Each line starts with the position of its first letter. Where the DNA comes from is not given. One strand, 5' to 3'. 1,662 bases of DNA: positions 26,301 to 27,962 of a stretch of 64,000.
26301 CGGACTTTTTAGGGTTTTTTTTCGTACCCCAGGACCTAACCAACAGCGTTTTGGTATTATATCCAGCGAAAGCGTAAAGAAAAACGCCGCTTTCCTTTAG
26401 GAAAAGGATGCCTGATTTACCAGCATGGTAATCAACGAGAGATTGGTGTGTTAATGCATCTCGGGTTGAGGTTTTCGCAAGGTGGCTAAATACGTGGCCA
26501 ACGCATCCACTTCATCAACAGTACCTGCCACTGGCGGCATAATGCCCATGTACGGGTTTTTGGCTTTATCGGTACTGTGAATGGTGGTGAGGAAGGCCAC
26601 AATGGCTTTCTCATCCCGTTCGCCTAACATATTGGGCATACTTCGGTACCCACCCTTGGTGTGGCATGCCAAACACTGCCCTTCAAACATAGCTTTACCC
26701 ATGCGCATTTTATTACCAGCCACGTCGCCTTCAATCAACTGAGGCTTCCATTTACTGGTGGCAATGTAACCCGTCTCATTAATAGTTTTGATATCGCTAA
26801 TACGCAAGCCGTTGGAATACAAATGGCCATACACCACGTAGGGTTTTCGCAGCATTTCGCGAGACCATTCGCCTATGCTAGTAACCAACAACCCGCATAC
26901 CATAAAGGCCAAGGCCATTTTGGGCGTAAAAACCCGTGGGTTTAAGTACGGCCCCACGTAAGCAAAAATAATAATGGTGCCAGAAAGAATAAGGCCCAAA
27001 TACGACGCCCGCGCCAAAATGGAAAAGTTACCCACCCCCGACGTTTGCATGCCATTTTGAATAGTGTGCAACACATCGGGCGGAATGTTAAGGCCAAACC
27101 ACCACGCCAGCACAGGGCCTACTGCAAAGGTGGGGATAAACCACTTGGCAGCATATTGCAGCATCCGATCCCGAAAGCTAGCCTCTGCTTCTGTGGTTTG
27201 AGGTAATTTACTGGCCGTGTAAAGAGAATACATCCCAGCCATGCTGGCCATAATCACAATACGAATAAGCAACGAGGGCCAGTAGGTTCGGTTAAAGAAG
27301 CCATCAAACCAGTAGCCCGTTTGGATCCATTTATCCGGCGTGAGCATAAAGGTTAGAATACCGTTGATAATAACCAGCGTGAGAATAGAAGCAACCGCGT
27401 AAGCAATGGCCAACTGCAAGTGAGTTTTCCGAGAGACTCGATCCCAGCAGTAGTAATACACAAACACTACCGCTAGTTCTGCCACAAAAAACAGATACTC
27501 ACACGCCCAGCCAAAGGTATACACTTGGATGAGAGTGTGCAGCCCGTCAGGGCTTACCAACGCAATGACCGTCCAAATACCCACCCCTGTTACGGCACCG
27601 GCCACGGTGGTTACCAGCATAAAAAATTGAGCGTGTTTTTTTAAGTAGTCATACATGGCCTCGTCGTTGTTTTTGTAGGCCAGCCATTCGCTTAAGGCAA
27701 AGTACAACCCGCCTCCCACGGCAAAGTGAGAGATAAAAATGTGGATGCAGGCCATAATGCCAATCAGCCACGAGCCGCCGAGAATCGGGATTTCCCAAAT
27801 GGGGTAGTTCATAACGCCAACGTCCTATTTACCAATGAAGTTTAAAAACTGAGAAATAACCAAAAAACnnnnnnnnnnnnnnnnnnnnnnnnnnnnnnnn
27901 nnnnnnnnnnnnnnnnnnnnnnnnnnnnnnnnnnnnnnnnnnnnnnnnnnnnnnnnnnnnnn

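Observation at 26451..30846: Non-canonical Rieske/cytochrome b operon with two extra polytopic membrane subunits and no cytochrome c1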

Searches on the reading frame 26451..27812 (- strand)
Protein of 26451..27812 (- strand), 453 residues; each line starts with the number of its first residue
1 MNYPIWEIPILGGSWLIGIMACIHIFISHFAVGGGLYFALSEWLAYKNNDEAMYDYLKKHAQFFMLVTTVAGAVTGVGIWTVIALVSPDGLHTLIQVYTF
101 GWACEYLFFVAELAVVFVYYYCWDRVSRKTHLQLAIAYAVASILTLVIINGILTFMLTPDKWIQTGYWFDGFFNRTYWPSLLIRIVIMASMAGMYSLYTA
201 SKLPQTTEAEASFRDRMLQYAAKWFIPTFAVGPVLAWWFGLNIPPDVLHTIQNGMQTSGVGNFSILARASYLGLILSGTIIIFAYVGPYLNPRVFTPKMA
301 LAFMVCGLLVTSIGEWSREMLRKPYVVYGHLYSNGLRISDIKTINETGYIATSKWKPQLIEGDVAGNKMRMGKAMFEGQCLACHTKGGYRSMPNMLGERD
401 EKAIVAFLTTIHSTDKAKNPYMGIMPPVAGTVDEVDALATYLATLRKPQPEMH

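Call 3: search_protein_families(library=pfam, proteins=[window:26451-27812:-], max_evalue=1)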
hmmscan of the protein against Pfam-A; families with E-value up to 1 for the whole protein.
window:26451-27812:- (453 aa): 5 families
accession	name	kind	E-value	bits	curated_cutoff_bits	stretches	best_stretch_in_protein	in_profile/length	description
PF01654.22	Cyt_bd_oxida_I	-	1.5e-11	44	26.2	2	15-182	4-178/418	Cytochrome bd terminal oxidase subunit I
PF13442.11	Cytochrome_CBB3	-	2.8e-05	24.8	27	1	369-442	3-68/68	Cytochrome C oxidase, cbb3-type, subunit III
PF00034.26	Cytochrom_C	-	0.00032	22.4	21.3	1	372-445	4-89/90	Cytochrome c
PF02498.22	Bro-N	-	0.13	13.3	25.6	0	35-96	11-76/96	BRO family, N-terminal domain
PF14037.11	YoqO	-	0.29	12.1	27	1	113-191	35-108/116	YoqO-like protein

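Call 4: search_protein_families(library=ncbifam, proteins=[window:26451-27812:-], max_evalue=1)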
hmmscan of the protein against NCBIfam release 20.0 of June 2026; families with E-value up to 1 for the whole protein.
window:26451-27812:- (453 aa): 1 family
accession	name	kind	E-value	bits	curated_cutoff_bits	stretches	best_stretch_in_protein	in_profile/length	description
NF040606.1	CytoC_perox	subfamily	0.05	12.8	150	1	332-388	261-317/524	di-heme-cytochrome C peroxidase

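Call 10: find_homologous_proteins(query=window:26451-27812:-)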
Query window:26451-27812:- (453 aa): 3373 proteins with E <= 0.001 among 8000 candidates; the best 120 are listed.
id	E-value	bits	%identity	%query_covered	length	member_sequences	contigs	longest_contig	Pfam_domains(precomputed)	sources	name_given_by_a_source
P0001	2.7e-288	974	92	100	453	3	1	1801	PF13442.12,PF01654.23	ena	-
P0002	1.9e-212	724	70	98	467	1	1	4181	PF01654.23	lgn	-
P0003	4.3e-209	713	68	100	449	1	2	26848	PF00034.27,PF01654.23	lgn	-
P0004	1.1e-207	709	67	99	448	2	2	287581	PF01654.23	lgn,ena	-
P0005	1.2e-206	705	66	100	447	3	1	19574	PF00034.27,PF01654.23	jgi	jgi:cytochrome bd-type quinol oxidase subunit 1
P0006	3.7e-202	690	65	99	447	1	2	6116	PF01654.23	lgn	-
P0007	7.4e-199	679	64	99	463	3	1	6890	PF13442.12,PF00034.27,PF01654.23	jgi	jgi:cytochrome d ubiquinol oxidase subunit I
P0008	1.1e-192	659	62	100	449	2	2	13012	PF01654.23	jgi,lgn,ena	-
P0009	1.1e-188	646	62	98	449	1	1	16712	PF00034.27,PF01654.23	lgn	-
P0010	1.0e-187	643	61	98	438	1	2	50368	PF01654.23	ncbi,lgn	-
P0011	1.0e-187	643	61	99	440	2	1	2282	PF01654.23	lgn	-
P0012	1.9e-187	642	62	99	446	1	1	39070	PF01654.23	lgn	-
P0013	2.9e-186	638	61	100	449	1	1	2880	PF00034.27,PF01654.23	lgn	-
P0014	3.8e-186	638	60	99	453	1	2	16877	PF01654.23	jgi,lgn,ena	-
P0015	9.7e-186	636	61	99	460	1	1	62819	PF01654.23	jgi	jgi:cytochrome bd ubiquinol oxidase subunit I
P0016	3.2e-185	634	60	99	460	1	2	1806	PF01654.23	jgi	-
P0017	3.6e-185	634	60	99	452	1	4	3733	PF01654.23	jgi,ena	-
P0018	1.8e-184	632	60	99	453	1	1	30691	PF01654.23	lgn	-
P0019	7.9e-184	630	58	99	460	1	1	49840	PF01654.23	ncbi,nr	ncbi:MAG: cytochrome ubiquinol oxidase subunit I [Vampirovibrio sp.]|nr:cytochrome ubiquinol oxidase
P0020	1.1e-182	626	59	99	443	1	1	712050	PF01654.23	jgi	-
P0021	1.9e-182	625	58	99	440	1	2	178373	PF00034.27,PF01654.23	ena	-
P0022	3.2e-182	625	59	99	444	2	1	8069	PF01654.23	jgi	jgi:cytochrome bd ubiquinol oxidase subunit I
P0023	4.1e-182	624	59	99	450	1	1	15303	PF01654.23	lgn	-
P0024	2.4e-181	622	58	100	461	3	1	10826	PF01654.23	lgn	-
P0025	4.5e-181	621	58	99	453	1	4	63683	PF00034.27,PF01654.23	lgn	-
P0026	1.2e-180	619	61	98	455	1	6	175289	PF01654.23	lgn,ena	-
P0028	1.4e-179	616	61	98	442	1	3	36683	PF13442.12,PF01654.23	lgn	-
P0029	1.4e-179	616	58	98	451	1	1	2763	PF01654.23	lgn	-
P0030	2.6e-179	615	60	99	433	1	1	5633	PF00034.27,PF01654.23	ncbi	-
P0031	1.7e-178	612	58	99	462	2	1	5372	PF01654.23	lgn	-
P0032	1.6e-177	609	57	99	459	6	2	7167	PF01654.23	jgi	jgi:cytochrome d ubiquinol oxidase subunit I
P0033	6.0e-177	607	57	99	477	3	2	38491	PF00034.27,PF01654.23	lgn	-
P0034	7.2e-177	607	57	99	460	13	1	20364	PF01654.23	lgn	-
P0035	6.7e-176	604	57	100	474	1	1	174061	PF01654.23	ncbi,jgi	jgi:cytochrome d ubiquinol oxidase subunit I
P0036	1.9e-175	602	57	100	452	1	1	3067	PF13442.12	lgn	-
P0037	2.6e-175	602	57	99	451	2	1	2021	PF00034.27,PF01654.23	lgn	-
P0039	5.5e-175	601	57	100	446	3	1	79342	PF01654.23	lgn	-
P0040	7.4e-175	600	57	99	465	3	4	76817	PF13442.12,PF01654.23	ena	-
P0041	1.5e-174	599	58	100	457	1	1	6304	PF13442.12,PF00034.27,PF01654.23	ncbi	-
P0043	7.7e-174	597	59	100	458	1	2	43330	PF01654.23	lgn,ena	-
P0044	1.2e-173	596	58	100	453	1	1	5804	PF01654.23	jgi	-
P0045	1.6e-173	596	57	99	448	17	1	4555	PF00034.27,PF01654.23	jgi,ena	-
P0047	6.2e-173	594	57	100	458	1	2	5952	PF01654.23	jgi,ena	-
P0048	1.6e-172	593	58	99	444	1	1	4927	PF01654.23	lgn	-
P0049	3.3e-172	592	59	98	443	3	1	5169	PF13442.12,PF01654.23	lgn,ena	-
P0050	3.5e-172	591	57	100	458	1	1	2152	PF01654.23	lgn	-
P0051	4.9e-172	591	58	99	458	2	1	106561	PF01654.23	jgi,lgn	-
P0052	1.2e-171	590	58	100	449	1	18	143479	PF01654.23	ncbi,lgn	-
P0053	1.5e-171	589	58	98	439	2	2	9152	PF00034.27,PF01654.23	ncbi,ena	-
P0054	3.7e-171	588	57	100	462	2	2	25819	PF00034.27,PF01654.23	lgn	-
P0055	8.1e-171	587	57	99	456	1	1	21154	PF13442.12,PF00034.27,PF01654.23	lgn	-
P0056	1.2e-170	586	56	100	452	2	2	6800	PF13442.12,PF00034.27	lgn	-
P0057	1.5e-170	586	57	98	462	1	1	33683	PF01654.23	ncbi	-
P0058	4.6e-170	585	57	100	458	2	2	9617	PF01654.23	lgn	-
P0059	7.7e-170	584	57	98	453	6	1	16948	PF01654.23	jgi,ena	jgi:cytochrome bd-type quinol oxidase subunit 1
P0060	1.5e-169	583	57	100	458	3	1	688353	PF01654.23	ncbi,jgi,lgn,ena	jgi:cytochrome bd ubiquinol oxidase subunit I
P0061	1.9e-169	583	58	98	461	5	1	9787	PF01654.23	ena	-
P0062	6.0e-169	581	55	99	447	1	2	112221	PF01654.23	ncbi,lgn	ncbi:MAG: cytochrome ubiquinol oxidase subunit I [Candidatus Melainabacteria bacterium]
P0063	7.7e-169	580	56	99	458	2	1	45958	PF01654.23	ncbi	-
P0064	9.1e-169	580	54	99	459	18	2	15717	PF13442.12,PF01654.23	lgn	-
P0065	1.2e-168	580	57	98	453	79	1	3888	PF01654.23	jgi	jgi:cytochrome bd-type quinol oxidase subunit 1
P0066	1.2e-168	580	57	98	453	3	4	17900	PF01654.23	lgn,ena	-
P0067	1.3e-168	580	57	98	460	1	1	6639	PF01654.23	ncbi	-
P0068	1.8e-168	579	56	100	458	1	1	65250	PF00034.27,PF01654.23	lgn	-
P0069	1.9e-168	579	58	98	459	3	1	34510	PF01654.23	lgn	-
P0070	2.1e-168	579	56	99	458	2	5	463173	PF01654.23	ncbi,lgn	-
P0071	3.0e-168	579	56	99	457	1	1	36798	PF00034.27,PF01654.23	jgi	jgi:mono/diheme cytochrome c family protein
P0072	3.2e-168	578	56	98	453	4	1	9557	PF01654.23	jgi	jgi:cytochrome bd-type quinol oxidase subunit 1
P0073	3.5e-168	578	57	100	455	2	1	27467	PF01654.23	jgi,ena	jgi:cytochrome c553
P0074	4.5e-168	578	57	99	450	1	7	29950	PF01654.23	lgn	-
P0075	9.9e-168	577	56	100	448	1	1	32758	PF01654.23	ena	-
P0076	1.1e-167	577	57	98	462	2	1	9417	PF01654.23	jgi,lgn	-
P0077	1.1e-167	577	57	99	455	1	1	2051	PF01654.23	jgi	jgi:cytochrome bd-type quinol oxidase subunit 1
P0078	1.1e-167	577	56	100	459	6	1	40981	PF01654.23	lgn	-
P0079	2.0e-167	576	56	98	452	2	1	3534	PF01654.23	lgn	-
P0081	3.5e-167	575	56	99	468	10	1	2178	PF01654.23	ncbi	-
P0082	4.1e-167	575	57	98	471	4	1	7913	PF01654.23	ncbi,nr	ncbi:MAG: cytochrome ubiquinol oxidase subunit I [Cyanobacteria bacterium SZAS LIN-2]|nr:cytochrome 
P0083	4.6e-167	575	54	100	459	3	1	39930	PF13442.12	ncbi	-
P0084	6.0e-167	574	56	100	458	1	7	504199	PF01654.23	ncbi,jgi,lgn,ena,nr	ncbi:MAG: hypothetical protein C0507_11340 [Cyanobacteria bacterium PR.3.49]|jgi:cytochrome bd-type 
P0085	7.2e-167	574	57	98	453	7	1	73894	PF01654.23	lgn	-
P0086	9.1e-167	574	55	100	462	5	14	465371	PF01654.23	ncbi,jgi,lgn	jgi:cytochrome bd ubiquinol oxidase subunit I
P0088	5.0e-166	571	54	100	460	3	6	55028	PF01654.23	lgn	-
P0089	6.3e-166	571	54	100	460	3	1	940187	PF00034.27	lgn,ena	-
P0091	1.2e-165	570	56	98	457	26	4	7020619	PF01654.23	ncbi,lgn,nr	ncbi:MAG: cytochrome ubiquinol oxidase subunit I [Candidatus Obscuribacter sp.]|nr:cytochrome ubiqui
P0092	1.3e-165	570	56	98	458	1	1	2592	PF00034.27,PF01654.23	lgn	-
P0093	1.4e-165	570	55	98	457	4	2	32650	PF01654.23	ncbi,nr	ncbi:MAG: cytochrome ubiquinol oxidase subunit I [Cyanobacteria bacterium HKST-UBA04]|nr:cytochrome 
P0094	1.4e-165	570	53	99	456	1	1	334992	PF01654.23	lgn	-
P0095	2.7e-165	569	54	100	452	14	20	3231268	PF01654.23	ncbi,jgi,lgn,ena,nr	ncbi:MAG: cytochrome c [Candidatus Melainabacteria bacterium]|jgi:cytochrome bd-type quinol oxidase 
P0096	8.1e-165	567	56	98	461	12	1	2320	PF13442.12,PF00034.27,PF01654.23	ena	-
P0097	3.0e-164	565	53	100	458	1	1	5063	PF01654.23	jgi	jgi:cytochrome bd ubiquinol oxidase subunit I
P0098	8.3e-164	564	55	100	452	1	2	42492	PF01654.23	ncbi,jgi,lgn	ncbi:MAG TPA: cytochrome ubiquinol oxidase subunit I [Coleofasciculaceae cyanobacterium]|jgi:mono/di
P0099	9.2e-164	564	55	100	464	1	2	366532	PF01654.23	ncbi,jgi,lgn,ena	jgi:cytochrome bd-type quinol oxidase subunit 1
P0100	1.1e-163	563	55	99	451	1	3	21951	PF01654.23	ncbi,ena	-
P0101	1.3e-163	563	54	98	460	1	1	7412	PF01654.23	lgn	-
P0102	1.7e-163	563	55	99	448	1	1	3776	PF01654.23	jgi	jgi:cytochrome bd ubiquinol oxidase subunit I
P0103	2.0e-163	563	55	100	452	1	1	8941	PF00034.27,PF01654.23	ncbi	-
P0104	8.9e-163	561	55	99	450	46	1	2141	PF01654.23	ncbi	-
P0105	2.1e-162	559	54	98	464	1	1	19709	PF01654.23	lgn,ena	-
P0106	3.1e-162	559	56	99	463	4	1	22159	PF01654.23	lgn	-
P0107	1.6e-161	556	55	97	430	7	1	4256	PF01654.23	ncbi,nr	ncbi:MAG TPA: hypothetical protein PKD05_10965, partial [Candidatus Melainabacteria bacterium]|nr:hy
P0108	2.8e-161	556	53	100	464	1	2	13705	PF01654.23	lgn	-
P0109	2.8e-161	556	55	100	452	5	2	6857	PF01654.23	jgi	jgi:cytochrome d ubiquinol oxidase subunit I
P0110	3.5e-161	555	55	100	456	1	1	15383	PF01654.23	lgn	-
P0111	3.6e-161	555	54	99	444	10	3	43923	PF01654.23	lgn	-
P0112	1.7e-160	553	53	100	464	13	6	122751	PF01654.23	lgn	-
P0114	4.0e-160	552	55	100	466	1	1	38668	PF01654.23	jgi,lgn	-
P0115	4.3e-160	552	54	98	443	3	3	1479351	PF01654.23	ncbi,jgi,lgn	-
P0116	1.1e-159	550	53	99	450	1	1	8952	PF01654.23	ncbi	-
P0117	2.3e-159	549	54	98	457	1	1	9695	PF01654.23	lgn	-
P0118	9.1e-159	547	52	99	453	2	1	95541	PF01654.23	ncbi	-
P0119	1.4e-158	547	54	100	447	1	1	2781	PF01654.23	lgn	-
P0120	1.4e-158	547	54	98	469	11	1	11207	PF01654.23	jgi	jgi:mono/diheme cytochrome c family protein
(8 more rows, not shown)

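Call 18: search_solved_structures(query=window:26451-27812:-, max_evalue=1, show_alignments=3)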
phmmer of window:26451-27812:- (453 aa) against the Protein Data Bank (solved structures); distinct sequences matched with E-value up to 1: 11.
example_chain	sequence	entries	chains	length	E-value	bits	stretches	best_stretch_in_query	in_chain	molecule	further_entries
5doq_A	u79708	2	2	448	1.1e-11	47.4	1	9-161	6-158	Bd-type quinol oxidase subunit I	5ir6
1a2s_A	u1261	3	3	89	0.0018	20.4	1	369-434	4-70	CYTOCHROME C6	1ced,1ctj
1c6o_A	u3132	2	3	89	0.019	17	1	369-442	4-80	CYTOCHROME C6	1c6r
1ls9_A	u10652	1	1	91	0.049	15.6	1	369-441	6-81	CYTOCHROME C6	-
6hwh_M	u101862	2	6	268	0.33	12.9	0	348-407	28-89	Cytochrome bc1 complex cytochrome c subunit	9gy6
8ovc_O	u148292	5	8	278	0.35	12.8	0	348-403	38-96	Cytochrome bc1 complex cytochrome c subunit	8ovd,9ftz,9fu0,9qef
6adq_C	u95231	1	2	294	0.39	12.7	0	348-403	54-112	Cytochrome bc1 complex cytochrome c subunit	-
8yts_A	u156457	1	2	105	0.45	12.5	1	369-441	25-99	Cytochrome C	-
1gdv_A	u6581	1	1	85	0.65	11.9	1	371-442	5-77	CYTOCHROME C6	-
8hcr_C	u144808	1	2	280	0.76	11.7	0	351-386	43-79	Cytochrome bc1 complex cytochrome c subunit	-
7e1v_O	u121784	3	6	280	0.76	11.7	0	351-386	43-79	Cytochrome bc1 complex cytochrome c subunit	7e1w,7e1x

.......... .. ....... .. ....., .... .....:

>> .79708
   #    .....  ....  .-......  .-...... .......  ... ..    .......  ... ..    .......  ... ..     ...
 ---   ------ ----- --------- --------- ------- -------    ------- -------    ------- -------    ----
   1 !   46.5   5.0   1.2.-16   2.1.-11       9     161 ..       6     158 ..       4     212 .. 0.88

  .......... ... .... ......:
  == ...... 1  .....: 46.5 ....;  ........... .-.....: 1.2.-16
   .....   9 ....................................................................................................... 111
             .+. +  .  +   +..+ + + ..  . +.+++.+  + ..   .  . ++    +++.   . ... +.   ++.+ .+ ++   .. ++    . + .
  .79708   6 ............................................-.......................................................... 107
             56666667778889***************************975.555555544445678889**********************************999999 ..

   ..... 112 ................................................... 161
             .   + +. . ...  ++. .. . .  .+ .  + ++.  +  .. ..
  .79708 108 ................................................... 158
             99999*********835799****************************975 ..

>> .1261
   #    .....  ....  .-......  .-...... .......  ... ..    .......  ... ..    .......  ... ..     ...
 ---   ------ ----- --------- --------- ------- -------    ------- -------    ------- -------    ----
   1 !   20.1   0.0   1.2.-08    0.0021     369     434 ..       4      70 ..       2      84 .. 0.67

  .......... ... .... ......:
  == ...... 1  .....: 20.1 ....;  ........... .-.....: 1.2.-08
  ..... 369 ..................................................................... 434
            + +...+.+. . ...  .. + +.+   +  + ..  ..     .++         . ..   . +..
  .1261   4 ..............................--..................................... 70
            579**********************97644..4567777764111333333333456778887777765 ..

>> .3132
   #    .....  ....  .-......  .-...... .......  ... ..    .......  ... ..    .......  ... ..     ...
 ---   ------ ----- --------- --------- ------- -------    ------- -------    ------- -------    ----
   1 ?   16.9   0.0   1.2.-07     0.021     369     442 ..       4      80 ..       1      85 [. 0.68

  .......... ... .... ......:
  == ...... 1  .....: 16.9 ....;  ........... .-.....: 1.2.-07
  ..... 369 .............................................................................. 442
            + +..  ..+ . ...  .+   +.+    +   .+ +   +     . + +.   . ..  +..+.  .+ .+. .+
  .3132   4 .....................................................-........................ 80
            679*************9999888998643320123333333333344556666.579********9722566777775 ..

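Call 44: predict_structure(alignment_id=A2)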
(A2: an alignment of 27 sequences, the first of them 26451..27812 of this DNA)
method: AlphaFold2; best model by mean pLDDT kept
length: 453 residues; sequences in the alignment: 27
mean_pLDDT: 76.8   pTM: 0.73
mean pLDDT of the five models: 76.8, 76.8, 75.9, 73.3, 71.9
residues with pLDDT >= 90: 104; 70-90: 212; 50-70: 109; < 50: 28
segments of 3 or more residues with pLDDT < 50: 254-264, 323-328, 357-359, 449-453
pLDDT, mean of each block of 10 residues (from residue 1): 51 71 75 84 96 94 78 76 68 61 78 86 94 93 86 69 72 82 85 90 95 96 87 83 69 47 50 58 85 92 81 67 50 71 88 60 67 81 65 78 89 82 75 92 71 39
secondary structure, 60 per line:
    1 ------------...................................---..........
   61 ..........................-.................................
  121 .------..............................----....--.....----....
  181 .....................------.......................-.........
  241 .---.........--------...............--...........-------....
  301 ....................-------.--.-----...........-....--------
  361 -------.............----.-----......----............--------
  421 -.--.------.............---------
elements in order: H13-47 H51-86 H88-121 H128-157 H162-165 H168-172 H177-201 H208-230 H232-241 H245-253 H262-276 H279-289 H297-320 H338-347 H349-352 H368-380 H392-396 H401-412 H432-444

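Call 47: fold_search(model_id=the predicted structure, library=pdb)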
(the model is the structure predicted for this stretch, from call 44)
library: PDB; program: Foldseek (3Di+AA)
matches with E <= 10: 346; with E <= 0.001: 9
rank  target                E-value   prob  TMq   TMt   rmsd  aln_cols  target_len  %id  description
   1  5doq_A                6.6e-06  1.00  0.55  0.57   6.3       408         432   15  The structure of bd oxidase from Geobacillus thermodenitrificans (released 2016-05-04)
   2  9r2g_A                1.2e-05  1.00  0.52  0.61   5.0       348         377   16  Cytochrome bd II oxidase qOR-2 type from Mycobacterium smegmatis (released 2026-03-04)
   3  9fka_A                8.0e-05  1.00  0.54  0.53   7.5       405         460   16  Cryo-EM structure of the reduced cytochrome bd oxidase from M. tuberculosis (released 2025-02-12)
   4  6rx4_A                1.2e-04  1.00  0.51  0.49   7.7       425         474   13  THE STRUCTURE OF BD OXIDASE FROM ESCHERICHIA COLI (released 2019-11-20)
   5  7nkz_A                1.3e-04  1.00  0.54  0.54   6.0       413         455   14  Cryo-EM structure of the cytochrome bd oxidase from M. tuberculosis at 2.5 A resolution (released 2021-09-22)
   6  7d5i_A                3.0e-04  1.00  0.54  0.55   5.3       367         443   16  Structure of Mycobacterium smegmatis bd complex in the apo-form. (released 2021-06-23)
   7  8b4o_A                3.2e-04  1.00  0.49  0.50   6.1       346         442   16  Cryo-EM structure of cytochrome bd oxidase from C. glutamicum (released 2022-12-28)
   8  7oy2_C                4.4e-04  1.00  0.54  0.54   7.5       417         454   14  High resolution structure of cytochrome bd-II oxidase from E. coli (released 2021-12-15)
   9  7ose_A                7.1e-04  1.00  0.51  0.46   8.0       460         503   12  cytochrome bd-II type oxidase with bound aurachin D (released 2021-11-17)
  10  6rko_A                1.4e-03  1.00  0.50  0.51   7.7       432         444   14  Cryo-EM structure of the E. coli cytochrome bd-I oxidase at 2.68 A resolution (released 2019-10-16)
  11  9r2g_D                2.0e-03  1.00  0.44  0.57   6.7       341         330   11  Cytochrome bd II oxidase qOR-2 type from Mycobacterium smegmatis (released 2026-03-04)
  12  6rko_B                7.9e-03  1.00  0.43  0.50   7.3       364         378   12  Cryo-EM structure of the E. coli cytochrome bd-I oxidase at 2.68 A resolution (released 2019-10-16)
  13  6rx4_B                1.1e-02  1.00  0.35  0.40   8.2       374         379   11  THE STRUCTURE OF BD OXIDASE FROM ESCHERICHIA COLI (released 2019-11-20)
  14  7nkz_B                1.5e-02  1.00  0.40  0.51   6.2       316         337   11  Cryo-EM structure of the cytochrome bd oxidase from M. tuberculosis at 2.5 A resolution (released 2021-09-22)
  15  9fka_B                2.0e-02  1.00  0.42  0.52   6.2       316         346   10  Cryo-EM structure of the reduced cytochrome bd oxidase from M. tuberculosis (released 2025-02-12)
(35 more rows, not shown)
